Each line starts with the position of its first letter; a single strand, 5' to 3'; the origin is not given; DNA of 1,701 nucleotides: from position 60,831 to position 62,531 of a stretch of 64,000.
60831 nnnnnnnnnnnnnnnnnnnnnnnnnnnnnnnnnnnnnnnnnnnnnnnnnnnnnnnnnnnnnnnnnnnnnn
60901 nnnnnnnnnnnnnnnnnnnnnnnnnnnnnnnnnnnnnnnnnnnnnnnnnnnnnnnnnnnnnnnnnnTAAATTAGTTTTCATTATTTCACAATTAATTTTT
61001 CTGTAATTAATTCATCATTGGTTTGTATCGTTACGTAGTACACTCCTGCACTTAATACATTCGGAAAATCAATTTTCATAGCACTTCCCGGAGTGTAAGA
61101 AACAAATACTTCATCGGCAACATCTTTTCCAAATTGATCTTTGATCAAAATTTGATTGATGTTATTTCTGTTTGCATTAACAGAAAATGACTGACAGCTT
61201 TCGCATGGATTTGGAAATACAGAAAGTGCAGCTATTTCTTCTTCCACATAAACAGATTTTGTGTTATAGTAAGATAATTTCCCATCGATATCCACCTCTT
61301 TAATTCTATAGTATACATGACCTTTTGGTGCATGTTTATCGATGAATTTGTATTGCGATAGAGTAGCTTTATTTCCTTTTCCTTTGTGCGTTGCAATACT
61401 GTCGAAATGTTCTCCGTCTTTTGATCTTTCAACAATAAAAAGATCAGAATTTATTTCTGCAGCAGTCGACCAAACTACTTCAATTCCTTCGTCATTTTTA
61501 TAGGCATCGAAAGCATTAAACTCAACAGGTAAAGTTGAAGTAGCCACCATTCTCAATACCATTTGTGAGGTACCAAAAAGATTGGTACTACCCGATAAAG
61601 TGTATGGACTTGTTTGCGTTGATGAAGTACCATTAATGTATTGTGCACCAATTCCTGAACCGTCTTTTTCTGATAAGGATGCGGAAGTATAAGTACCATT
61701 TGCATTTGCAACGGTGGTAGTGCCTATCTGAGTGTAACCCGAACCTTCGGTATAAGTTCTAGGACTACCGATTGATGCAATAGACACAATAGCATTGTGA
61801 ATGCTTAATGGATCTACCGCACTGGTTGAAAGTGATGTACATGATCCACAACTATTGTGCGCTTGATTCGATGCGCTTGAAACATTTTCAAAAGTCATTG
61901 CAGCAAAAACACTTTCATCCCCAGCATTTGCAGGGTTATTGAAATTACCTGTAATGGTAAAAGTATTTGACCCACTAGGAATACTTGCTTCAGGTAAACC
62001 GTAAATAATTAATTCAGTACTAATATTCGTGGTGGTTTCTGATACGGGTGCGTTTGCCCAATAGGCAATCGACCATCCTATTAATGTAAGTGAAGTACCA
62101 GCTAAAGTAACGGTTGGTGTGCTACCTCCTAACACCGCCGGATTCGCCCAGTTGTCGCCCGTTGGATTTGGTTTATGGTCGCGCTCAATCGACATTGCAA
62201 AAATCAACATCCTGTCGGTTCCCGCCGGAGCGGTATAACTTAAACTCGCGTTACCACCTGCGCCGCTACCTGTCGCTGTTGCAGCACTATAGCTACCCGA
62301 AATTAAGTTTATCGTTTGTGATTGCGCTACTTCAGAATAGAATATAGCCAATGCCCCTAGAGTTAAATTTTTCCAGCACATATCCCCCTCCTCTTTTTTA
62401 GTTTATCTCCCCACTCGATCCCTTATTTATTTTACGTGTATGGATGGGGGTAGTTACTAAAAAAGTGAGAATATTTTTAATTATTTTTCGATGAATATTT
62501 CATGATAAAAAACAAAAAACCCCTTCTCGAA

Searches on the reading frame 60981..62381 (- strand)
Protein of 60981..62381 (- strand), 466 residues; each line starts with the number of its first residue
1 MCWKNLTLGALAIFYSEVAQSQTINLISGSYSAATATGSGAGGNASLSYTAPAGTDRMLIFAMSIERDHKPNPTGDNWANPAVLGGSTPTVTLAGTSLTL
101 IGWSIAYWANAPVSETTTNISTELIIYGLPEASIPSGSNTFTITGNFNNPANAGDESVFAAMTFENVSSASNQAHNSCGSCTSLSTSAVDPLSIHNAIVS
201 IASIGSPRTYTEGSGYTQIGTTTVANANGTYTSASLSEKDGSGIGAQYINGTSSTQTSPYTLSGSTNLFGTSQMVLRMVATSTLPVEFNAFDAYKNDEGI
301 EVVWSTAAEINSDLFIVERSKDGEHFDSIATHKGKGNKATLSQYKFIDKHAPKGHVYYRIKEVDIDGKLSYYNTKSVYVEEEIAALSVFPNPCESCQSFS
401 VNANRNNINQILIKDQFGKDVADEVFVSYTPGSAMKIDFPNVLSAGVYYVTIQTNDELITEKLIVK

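Call 77: search_protein_families(library=pfam, proteins=[window:60981-62381:-], max_evalue=0.0001)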
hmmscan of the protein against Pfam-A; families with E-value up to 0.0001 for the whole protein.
window:60981-62381:- (466 aa): 1 family
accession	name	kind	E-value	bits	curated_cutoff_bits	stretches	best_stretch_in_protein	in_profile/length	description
PF18962.6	Por_Secre_tail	-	2.5e-06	28.1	27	1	388-465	1-75/75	Secretion system C-terminal sorting domain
